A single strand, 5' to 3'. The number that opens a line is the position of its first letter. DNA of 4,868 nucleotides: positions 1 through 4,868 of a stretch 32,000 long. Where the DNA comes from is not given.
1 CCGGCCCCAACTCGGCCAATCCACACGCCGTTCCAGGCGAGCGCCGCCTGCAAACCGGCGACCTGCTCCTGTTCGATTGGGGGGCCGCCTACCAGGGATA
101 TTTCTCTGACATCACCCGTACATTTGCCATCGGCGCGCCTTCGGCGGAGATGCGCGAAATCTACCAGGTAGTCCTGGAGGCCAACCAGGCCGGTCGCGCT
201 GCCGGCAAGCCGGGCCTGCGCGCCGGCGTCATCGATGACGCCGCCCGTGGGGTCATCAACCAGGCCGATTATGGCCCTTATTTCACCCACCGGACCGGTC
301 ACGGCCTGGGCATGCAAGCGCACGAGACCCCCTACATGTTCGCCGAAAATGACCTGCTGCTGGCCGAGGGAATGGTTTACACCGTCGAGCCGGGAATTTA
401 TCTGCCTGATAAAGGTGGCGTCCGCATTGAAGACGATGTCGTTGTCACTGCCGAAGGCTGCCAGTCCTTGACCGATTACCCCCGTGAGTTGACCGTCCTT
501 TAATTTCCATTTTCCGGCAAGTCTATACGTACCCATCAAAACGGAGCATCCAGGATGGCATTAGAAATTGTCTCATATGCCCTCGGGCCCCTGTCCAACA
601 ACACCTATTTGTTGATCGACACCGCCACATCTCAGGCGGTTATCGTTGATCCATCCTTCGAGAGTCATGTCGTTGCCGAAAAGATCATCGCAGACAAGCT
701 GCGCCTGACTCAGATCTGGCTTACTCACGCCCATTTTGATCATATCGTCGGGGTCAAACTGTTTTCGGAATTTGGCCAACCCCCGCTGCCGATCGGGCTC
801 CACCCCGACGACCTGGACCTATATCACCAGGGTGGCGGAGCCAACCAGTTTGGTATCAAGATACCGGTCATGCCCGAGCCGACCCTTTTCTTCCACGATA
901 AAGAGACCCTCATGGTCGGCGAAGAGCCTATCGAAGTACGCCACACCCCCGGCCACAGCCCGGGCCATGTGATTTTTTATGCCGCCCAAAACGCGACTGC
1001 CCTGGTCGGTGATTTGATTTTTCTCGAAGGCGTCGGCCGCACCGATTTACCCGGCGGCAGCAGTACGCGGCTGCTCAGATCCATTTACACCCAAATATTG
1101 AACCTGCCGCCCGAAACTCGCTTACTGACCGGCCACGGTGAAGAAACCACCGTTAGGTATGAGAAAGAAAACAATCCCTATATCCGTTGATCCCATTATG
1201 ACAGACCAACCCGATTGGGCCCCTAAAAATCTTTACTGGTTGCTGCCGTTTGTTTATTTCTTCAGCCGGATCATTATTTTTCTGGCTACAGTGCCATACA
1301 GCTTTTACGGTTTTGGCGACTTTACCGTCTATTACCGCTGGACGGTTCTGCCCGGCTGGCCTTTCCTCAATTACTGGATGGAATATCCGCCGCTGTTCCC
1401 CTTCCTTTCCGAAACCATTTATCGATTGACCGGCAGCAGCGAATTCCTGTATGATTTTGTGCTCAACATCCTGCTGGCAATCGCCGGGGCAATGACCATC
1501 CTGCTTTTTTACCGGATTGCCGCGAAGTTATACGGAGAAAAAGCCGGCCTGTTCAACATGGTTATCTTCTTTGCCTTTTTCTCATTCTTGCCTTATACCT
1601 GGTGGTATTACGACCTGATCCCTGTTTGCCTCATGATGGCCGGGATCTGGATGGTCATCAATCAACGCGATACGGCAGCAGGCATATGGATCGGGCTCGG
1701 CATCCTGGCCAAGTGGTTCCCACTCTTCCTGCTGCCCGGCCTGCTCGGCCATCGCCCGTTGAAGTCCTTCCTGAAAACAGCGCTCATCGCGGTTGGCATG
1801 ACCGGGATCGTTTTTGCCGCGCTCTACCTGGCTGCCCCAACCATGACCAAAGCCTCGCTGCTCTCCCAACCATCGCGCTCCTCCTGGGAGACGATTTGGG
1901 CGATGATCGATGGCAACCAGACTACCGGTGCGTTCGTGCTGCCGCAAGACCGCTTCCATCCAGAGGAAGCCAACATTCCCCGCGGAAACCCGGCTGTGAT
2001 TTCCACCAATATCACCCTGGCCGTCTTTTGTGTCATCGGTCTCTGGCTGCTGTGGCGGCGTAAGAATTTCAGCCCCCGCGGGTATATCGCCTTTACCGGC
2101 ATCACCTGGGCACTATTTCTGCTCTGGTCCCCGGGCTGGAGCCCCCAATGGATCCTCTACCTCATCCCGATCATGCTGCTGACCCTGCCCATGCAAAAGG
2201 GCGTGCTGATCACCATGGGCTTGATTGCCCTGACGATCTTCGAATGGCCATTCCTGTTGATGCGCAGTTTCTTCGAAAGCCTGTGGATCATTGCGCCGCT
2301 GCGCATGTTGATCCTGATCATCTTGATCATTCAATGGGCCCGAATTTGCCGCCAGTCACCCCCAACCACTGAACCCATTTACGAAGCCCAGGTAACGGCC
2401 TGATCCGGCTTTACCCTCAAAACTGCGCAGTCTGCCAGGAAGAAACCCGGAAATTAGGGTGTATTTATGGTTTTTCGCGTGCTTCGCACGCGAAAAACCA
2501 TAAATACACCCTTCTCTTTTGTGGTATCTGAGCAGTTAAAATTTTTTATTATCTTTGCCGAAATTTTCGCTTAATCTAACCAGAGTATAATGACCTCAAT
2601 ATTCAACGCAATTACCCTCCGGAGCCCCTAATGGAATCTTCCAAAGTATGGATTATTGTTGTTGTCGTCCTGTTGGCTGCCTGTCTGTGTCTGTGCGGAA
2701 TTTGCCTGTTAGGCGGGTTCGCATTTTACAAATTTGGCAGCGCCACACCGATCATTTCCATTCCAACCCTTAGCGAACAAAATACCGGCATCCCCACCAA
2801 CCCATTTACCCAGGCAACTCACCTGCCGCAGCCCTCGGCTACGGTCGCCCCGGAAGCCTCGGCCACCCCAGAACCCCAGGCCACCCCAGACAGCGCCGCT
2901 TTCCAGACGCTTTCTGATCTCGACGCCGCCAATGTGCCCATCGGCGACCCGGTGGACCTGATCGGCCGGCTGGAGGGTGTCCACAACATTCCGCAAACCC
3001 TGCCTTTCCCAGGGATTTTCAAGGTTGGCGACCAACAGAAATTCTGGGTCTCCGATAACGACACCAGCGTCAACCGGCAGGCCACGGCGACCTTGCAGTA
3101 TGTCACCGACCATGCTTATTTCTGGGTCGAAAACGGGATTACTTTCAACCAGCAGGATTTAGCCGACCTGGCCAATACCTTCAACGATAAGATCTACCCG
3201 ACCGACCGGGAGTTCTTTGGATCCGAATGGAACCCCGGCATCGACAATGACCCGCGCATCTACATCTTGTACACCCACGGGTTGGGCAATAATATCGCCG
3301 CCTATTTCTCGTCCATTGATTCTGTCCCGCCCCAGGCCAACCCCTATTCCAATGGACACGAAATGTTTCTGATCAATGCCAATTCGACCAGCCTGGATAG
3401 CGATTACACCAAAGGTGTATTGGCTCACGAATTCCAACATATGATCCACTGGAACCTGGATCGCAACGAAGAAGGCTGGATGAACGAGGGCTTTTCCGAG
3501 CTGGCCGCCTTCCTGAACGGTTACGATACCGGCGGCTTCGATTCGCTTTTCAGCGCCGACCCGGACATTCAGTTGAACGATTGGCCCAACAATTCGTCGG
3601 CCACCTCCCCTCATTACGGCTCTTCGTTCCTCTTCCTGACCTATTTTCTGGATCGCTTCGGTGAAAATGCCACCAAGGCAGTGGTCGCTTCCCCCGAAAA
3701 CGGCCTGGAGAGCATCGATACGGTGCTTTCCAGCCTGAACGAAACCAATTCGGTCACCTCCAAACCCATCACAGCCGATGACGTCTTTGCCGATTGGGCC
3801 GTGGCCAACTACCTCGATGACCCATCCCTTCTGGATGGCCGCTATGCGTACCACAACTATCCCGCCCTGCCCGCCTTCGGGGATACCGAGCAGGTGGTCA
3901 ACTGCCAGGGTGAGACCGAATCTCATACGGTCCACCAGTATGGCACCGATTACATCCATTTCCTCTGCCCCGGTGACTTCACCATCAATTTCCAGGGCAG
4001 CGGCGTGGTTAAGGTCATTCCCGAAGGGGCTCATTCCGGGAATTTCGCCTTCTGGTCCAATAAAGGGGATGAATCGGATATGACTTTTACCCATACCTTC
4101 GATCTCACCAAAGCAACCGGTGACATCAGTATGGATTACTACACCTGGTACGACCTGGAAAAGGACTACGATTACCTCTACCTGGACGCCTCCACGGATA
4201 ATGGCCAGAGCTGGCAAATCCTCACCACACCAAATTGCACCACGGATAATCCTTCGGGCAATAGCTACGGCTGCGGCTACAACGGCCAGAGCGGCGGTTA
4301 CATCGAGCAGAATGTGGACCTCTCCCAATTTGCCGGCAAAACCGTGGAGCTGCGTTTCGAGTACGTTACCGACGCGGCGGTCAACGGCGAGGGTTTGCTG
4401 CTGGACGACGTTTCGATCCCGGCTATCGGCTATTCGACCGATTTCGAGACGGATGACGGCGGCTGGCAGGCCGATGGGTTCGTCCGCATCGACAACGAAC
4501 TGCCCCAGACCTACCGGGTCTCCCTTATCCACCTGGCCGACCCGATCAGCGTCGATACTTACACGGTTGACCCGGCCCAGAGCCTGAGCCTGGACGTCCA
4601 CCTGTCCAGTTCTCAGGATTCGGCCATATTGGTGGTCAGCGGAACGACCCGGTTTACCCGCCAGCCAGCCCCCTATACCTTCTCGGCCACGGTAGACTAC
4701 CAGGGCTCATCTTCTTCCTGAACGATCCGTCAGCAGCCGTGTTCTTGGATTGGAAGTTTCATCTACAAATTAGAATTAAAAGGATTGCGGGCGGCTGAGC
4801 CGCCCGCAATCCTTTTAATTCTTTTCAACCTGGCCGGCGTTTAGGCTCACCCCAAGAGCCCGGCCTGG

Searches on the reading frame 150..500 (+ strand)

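Call 64: search_protein_families(library=pfam, proteins=[window:150-500:+], max_evalue=0.001)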
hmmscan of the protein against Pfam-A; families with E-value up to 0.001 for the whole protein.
window:150-500:+ (117 aa): 1 family
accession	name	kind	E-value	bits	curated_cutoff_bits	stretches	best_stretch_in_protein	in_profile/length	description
PF00557.29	Peptidase_M24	-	1.2e-33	117.1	23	1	1-101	106-208/208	Metallopeptidase family M24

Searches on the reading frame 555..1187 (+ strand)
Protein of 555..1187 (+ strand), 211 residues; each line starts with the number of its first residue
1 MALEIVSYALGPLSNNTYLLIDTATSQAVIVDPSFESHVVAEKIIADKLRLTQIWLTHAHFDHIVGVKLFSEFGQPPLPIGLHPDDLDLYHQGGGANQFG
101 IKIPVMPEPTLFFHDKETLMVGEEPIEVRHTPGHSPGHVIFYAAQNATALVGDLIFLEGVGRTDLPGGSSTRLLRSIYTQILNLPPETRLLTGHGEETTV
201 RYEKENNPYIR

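Call 64: search_protein_families(library=pfam, proteins=[window:555-1187:+], max_evalue=0.001)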
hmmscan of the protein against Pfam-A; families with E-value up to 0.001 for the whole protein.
window:555-1187:+ (211 aa): 1 family
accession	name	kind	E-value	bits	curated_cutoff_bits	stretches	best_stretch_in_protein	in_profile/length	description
PF00753.33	Lactamase_B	-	6e-24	85.5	22.7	1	11-194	2-196/196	Metallo-beta-lactamase superfamily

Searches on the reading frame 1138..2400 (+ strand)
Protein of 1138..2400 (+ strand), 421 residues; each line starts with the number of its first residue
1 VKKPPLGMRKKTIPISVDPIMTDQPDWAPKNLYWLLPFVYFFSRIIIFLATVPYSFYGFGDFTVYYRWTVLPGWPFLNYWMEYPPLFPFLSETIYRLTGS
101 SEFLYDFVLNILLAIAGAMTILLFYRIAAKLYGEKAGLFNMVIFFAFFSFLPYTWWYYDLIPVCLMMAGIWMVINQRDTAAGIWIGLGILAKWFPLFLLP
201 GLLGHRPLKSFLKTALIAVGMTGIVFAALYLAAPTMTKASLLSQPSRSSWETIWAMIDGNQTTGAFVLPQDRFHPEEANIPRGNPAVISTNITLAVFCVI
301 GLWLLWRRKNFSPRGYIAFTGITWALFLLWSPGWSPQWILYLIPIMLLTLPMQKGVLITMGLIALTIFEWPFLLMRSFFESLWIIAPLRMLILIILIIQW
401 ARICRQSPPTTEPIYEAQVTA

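Call 64: search_protein_families(library=pfam, proteins=[window:1138-2400:+], max_evalue=0.001)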
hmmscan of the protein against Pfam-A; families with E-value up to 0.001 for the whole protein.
window:1138-2400:+ (421 aa): 1 family
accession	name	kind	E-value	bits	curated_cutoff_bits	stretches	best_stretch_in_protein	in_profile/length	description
PF09594.16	GT87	-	4.4e-08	33.6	25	1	83-332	3-237/237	Glycosyltransferase family 87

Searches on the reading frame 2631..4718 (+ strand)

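Call 64: search_protein_families(library=pfam, proteins=[window:2631-4718:+], max_evalue=0.001)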
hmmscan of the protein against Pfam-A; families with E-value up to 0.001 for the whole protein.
window:2631-4718:+ (696 aa): 1 family
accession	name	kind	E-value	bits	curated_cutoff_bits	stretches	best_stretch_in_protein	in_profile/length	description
PF20773.4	InhA-like_MAM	-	2.3e-31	109.2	26.9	1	468-620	35-189/191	Immune inhibitor A-like, MAM domain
